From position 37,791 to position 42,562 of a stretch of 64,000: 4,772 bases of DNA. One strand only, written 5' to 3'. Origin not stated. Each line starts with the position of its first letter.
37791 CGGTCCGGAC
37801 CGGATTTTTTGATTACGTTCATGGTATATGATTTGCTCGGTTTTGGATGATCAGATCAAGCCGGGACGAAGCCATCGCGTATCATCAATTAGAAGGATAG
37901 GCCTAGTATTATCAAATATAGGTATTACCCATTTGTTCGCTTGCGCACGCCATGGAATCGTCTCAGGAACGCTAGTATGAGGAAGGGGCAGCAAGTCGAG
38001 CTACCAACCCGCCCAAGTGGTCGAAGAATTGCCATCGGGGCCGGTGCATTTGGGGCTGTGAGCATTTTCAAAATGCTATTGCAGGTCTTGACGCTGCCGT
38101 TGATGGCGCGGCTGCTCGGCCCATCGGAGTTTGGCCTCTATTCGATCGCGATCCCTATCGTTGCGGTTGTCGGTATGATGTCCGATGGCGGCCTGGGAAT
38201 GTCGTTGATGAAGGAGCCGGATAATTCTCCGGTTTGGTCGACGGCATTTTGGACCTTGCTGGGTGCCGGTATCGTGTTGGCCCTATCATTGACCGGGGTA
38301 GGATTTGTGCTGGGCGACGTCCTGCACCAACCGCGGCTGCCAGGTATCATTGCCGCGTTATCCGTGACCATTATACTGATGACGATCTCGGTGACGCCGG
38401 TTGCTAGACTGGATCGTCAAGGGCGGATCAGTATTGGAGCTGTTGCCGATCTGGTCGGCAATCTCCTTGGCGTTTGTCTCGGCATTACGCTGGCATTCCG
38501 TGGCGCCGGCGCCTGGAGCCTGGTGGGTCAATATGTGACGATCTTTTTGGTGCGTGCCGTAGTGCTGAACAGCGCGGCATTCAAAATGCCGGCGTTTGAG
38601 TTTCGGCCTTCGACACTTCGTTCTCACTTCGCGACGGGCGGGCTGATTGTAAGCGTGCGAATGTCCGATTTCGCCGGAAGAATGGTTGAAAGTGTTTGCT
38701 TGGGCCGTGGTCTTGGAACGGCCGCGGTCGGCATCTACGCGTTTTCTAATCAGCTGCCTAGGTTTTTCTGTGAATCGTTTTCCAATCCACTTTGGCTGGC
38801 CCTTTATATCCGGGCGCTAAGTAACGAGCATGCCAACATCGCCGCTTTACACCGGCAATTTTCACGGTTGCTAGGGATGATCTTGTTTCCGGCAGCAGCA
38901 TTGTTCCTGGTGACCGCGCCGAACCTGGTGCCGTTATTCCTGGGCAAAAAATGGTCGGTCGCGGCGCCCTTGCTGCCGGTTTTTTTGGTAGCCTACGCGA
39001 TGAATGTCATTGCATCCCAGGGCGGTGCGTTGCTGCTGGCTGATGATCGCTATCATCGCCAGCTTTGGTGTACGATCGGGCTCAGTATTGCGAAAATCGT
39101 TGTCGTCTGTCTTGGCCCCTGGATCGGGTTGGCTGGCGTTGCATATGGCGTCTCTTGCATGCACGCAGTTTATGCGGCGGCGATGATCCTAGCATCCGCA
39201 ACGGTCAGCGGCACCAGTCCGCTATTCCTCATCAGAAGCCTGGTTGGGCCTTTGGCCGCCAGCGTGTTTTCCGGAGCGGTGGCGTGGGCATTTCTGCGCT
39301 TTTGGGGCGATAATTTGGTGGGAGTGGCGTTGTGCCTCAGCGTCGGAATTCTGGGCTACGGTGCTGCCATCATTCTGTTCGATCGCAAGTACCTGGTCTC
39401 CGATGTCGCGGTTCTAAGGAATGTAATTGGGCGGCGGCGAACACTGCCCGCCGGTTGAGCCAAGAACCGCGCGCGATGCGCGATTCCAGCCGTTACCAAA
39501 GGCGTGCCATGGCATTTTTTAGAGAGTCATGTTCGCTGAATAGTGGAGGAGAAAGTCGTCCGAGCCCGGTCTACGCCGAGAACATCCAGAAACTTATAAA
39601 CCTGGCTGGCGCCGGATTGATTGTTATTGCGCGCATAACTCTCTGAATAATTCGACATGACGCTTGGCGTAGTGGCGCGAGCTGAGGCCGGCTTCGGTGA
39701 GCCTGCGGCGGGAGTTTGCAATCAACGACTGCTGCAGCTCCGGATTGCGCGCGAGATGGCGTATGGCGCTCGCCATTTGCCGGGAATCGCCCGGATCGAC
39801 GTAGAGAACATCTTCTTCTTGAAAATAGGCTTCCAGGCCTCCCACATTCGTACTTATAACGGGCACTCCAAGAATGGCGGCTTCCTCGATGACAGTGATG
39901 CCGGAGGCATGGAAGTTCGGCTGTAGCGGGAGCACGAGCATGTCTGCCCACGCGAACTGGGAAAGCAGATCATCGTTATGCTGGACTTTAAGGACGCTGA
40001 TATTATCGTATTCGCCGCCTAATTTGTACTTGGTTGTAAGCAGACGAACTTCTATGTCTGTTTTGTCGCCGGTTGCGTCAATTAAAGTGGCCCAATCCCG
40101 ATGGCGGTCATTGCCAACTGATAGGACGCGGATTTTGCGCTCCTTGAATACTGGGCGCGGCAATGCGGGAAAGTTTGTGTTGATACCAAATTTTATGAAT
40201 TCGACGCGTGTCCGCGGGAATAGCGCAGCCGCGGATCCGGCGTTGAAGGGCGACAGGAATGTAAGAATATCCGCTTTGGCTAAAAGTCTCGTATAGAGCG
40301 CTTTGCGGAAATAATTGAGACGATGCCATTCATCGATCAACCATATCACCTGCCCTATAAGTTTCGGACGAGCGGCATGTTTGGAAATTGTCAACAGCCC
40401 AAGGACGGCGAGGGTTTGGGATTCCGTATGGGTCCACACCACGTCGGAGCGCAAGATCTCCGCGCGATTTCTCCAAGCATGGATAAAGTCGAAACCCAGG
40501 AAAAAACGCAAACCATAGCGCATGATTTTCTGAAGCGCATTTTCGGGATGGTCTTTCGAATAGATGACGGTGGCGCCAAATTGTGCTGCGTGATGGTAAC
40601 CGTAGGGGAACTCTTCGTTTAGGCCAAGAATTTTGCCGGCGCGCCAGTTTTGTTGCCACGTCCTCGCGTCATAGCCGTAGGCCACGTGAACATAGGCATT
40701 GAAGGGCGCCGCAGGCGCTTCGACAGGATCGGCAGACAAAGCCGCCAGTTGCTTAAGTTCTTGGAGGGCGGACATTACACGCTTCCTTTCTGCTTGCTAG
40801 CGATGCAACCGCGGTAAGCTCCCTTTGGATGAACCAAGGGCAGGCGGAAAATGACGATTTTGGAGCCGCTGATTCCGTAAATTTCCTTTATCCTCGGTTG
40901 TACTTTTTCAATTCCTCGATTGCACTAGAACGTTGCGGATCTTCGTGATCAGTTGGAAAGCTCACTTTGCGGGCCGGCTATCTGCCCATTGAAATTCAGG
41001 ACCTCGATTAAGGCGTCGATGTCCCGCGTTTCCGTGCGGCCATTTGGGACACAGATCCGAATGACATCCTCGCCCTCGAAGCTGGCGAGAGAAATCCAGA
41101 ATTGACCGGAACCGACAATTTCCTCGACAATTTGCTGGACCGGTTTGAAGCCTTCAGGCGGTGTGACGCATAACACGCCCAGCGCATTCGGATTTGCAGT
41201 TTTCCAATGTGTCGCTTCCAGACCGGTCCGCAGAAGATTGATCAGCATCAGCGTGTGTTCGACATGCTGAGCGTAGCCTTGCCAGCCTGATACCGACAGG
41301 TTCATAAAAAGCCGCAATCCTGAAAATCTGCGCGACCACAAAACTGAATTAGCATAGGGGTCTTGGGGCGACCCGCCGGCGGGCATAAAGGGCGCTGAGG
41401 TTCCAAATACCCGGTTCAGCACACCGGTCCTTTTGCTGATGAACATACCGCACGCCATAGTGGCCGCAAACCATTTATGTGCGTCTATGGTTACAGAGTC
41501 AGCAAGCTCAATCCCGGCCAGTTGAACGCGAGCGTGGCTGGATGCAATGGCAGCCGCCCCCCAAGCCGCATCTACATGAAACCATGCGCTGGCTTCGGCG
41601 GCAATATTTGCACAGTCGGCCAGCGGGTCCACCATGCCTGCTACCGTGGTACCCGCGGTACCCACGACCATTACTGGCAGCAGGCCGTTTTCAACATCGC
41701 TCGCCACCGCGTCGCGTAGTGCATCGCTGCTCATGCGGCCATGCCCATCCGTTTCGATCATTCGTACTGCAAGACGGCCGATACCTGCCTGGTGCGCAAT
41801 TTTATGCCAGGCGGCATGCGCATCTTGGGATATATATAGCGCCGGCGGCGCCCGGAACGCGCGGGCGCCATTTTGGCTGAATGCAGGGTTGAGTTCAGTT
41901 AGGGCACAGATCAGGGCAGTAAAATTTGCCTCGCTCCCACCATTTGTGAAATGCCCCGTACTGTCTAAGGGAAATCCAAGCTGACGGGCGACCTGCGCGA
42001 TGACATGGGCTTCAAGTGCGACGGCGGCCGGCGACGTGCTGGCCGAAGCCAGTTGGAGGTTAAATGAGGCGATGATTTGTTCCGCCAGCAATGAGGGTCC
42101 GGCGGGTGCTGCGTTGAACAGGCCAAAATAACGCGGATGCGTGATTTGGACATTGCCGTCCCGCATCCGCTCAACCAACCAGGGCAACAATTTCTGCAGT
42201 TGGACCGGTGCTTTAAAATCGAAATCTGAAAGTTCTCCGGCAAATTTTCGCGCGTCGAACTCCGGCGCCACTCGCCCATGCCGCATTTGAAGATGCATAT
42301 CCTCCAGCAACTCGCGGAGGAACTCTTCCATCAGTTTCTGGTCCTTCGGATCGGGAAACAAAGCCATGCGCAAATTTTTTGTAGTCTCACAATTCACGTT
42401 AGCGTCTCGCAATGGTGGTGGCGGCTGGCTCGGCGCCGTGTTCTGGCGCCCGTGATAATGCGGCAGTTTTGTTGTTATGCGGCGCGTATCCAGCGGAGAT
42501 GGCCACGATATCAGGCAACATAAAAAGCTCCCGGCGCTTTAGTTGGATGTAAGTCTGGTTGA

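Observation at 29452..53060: Candidate new system: NRPS assembly line embedded in a Wzy-dependent polysaccharide locus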

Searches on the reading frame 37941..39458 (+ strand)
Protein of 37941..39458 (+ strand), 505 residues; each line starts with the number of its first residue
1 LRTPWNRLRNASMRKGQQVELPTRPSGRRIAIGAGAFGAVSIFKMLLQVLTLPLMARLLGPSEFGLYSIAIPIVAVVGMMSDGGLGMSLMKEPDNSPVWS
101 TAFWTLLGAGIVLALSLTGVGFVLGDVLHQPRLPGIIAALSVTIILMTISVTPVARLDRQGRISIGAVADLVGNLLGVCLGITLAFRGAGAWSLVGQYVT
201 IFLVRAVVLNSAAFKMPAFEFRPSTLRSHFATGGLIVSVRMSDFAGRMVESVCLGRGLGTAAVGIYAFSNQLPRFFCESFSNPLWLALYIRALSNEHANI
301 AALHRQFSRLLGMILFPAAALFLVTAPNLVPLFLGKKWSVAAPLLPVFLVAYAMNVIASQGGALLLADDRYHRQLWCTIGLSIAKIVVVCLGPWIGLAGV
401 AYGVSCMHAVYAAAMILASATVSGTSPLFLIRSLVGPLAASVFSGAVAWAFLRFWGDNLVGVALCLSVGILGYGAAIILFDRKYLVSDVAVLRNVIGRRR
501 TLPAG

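Call 3: search_protein_families(library=pfam, proteins=[window:37941-39458:+])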
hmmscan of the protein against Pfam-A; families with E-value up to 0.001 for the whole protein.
window:37941-39458:+ (505 aa): 2 families
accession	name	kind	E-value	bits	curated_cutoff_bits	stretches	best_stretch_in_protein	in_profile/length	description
PF13440.11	Polysacc_synt_3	-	2.6e-46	158.6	23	1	54-342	1-292/293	Polysaccharide biosynthesis protein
PF01943.22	Polysacc_synt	-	1.8e-18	67.4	28.2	1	38-272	9-250/274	Polysaccharide biosynthesis protein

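Call 84: search_protein_families(library=ncbifam, proteins=[window:37941-39458:+], max_evalue=0.00001)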
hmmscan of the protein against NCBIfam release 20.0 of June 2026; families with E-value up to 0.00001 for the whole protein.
window:37941-39458:+ (505 aa): 3 families
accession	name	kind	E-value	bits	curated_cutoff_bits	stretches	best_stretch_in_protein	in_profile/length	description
NF007773.0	PRK10459.1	equivalog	2.6e-36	125.6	273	1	32-489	8-475/492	MOP flippase family protein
NF047674.1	TeichurnBiosyTuaB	equivalog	4.4e-23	82.1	580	1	38-451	16-435/469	teichuronic acid biosynthesis protein TuaB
NF058658.1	Oglyco_Wzx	exception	1.2e-21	77.3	720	1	45-416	25-392/478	O-glycosylation flippase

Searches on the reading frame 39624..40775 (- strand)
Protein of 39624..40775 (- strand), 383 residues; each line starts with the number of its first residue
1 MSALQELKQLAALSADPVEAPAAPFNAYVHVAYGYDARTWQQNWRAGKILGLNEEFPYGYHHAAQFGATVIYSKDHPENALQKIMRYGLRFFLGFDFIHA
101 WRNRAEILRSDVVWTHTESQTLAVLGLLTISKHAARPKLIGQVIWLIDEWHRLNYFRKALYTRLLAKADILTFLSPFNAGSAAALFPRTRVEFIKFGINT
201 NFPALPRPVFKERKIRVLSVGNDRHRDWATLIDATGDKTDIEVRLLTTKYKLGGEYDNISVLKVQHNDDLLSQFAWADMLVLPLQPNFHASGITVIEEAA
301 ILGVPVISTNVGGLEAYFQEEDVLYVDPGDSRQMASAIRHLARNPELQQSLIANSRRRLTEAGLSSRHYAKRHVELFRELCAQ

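Call 3: search_protein_families(library=pfam, proteins=[window:39624-40775:-])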
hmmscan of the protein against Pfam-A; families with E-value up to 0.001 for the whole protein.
window:39624-40775:- (383 aa): 3 families
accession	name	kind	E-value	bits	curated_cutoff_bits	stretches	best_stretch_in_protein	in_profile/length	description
PF13692.12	Glyco_trans_1_4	-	2.9e-10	41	27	1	254-344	56-142/142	Glycosyl transferases group 1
PF00534.26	Glycos_transf_1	-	7.4e-10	39.1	26.4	1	257-358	73-172/172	Glycosyl transferases group 1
PF13524.12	Glyco_trans_1_2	-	6.3e-07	29.9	25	1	298-371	69-140/144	Glycosyl transferase-like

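Call 10: search_protein_families(library=ncbifam, proteins=[window:39624-40775:-])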
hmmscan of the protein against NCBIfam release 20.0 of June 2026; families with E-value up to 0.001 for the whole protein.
window:39624-40775:- (383 aa): 8 families
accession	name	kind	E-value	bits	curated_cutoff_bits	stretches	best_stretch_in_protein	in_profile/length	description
NF041876.1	EPS_EpsE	equivalog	2.2e-10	40.4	400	1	257-362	276-379/389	exopolysaccharide biosynthesis GT4 family glycosyltransferase EpsE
TIGR03088.1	stp2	hypoth_equivalog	1.8e-08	33.8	409.05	1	274-379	270-372/374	TIGR03088 family PEP-CTERM/XrtA system glycosyltransferase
NF047684.1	TeichurnBiosyTuaC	equivalog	7.9e-08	31.6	550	1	267-359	280-369/391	teichuronic acid biosynthesis protein TuaC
TIGR03999.1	thiol_BshA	equivalog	3.9e-07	29.3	273.7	1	266-379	262-372/375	N-acetyl-alpha-D-glucosaminyl L-malate synthase BshA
NF046085.1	XrtY_assoc_Gly1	equivalog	4.4e-07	29.1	400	1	227-381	237-385/387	XrtY-associated glycosyltransferase XYAG1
TIGR03449.1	mycothiol_MshA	equivalog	1.6e-06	27.3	462.5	1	256-358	283-383/406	D-inositol-3-phosphate glycosyltransferase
TIGR04047.1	MSMEG_0565_glyc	hypoth_equivalog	8.5e-06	25.1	259.85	1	230-378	234-372/373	MSMEG_0565 family glycosyltransferase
NF053787.1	GlcN_PG_synth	equivalog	2e-05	23.6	480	1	257-349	241-331/361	N-acetylglucosaminyl phosphatidylglycerol synthase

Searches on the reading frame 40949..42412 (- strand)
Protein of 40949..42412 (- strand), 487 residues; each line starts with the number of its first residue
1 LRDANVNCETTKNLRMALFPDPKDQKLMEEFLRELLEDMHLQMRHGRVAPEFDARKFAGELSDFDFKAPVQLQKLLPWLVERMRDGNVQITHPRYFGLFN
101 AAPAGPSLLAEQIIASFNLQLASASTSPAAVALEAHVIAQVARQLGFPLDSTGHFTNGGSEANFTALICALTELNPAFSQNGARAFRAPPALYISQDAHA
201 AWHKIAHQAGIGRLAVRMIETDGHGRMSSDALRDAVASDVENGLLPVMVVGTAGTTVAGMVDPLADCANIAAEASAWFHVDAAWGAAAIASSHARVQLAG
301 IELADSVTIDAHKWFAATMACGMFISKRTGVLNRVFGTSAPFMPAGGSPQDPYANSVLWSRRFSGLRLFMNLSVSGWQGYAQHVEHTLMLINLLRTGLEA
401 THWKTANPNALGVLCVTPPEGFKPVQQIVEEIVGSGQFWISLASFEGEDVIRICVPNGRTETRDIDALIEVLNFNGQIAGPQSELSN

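Call 4: search_protein_families(library=pfam, proteins=[window:40949-42412:-])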
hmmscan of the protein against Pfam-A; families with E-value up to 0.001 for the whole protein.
window:40949-42412:- (487 aa): 3 families
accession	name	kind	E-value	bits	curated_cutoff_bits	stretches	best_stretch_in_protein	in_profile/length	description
PF00282.25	Pyridoxal_deC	-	2.1e-53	181.8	27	1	89-401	35-356/375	Pyridoxal-dependent decarboxylase conserved domain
PF00266.25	Aminotran_5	-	2.6e-05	23.8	21.5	1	154-317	65-205/371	Aminotransferase class-V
PF01212.27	Beta_elim_lyase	-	7e-05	22.7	27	1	192-319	74-205/288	Beta-eliminating lyase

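Call 10: search_protein_families(library=ncbifam, proteins=[window:40949-42412:-])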
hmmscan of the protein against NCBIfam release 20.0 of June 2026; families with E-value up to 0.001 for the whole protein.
window:40949-42412:- (487 aa): 8 families
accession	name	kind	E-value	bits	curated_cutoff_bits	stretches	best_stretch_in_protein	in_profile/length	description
NF052646.1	DABADecarRhbB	equivalog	9.4e-45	153.1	900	1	91-327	96-323/491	L-2,4-diaminobutyrate decarboxylase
TIGR03799.1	NOD_PanD_pyr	equivalog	1.1e-39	136.3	606.1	1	19-387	16-405/522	pyridoxal-dependent aspartate 1-decarboxylase PanP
TIGR03812.1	tyr_de_CO2_Arch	equivalog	2e-21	76.3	299.4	1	127-456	54-357/375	tyrosine decarboxylase MfnA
TIGR03811.1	tyr_de_CO2_Ent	equivalog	1.2e-14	53.8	905.3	2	194-288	227-326/608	tyrosine decarboxylase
NF002748.0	PRK02769.1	equivalog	6e-14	51.5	305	1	150-412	84-325/382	histidine decarboxylase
TIGR03402.1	FeS_nifS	equivalog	2.3e-08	33.2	530.75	1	139-331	49-216/379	cysteine desulfurase NifS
TIGR03235.1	DNA_S_dndA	equivalog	1.1e-06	28.2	480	1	215-331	114-217/353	cysteine desulfurase DndA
NF002806.0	PRK02948.1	subfamily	0.00016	20.8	304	1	154-325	64-212/381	IscS subfamily cysteine desulfurase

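Call 68: search_solved_structures(query=window:40949-42412:-, max_evalue=1e-10)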
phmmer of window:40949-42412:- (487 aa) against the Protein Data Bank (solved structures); distinct sequences matched with E-value up to 1e-10: 29.
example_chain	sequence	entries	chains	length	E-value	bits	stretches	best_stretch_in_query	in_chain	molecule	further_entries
4rit_B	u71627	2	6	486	1.4e-46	162.6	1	78-477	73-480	Pyridoxal-dependent decarboxylase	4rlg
4riz_A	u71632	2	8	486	1.1e-45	159.8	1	78-477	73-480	Pyridoxal-dependent decarboxylase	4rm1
4rj0_B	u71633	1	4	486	1.1e-45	159.7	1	78-477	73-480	Pyridoxal-dependent decarboxylase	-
8zpi_A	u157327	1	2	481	1.9e-43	152.3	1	72-387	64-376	Diaminobutyrate-2-oxoglutarate transaminase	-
4obu_E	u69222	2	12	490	5.4e-43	150.8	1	90-476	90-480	Pyridoxal-dependent decarboxylase domain protein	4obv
5o5c_A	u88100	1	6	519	1.4e-42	149.4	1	50-395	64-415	Putative decarboxylase involved in desferrioxamine biosynthesis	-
6eeq_A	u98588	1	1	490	4.6e-40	141.2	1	24-473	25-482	4-hydroxyphenylacetaldehyde synthase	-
6zek_A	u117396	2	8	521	3.3e-36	128.5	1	86-393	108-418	Cysteine sulfinic acid decarboxylase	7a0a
2jis_A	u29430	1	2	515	1.9e-35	126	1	61-394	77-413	CYSTEINE SULFINIC ACID DECARBOXYLASE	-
7xin_A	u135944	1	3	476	2.9e-35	125.3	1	90-468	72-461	DOPA decarboxylase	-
6enz_A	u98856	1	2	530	3.9e-35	124.9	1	25-391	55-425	Acidic amino acid decarboxylase GADL1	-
6eei_A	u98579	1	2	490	2.5e-33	118.9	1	73-466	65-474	Tyrosine decarboxylase 1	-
6liu_A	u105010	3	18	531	7.3e-33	117.4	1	30-376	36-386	Tyrosine/DOPA decarboxylase 2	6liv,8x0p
2qma_A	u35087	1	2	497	1.4e-32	116.5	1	71-396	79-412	Diaminobutyrate-pyruvate transaminase and L-2,4-diaminobutyrate decarboxylase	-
2okk_A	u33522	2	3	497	1.8e-32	116.1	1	87-393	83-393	Glutamate decarboxylase 2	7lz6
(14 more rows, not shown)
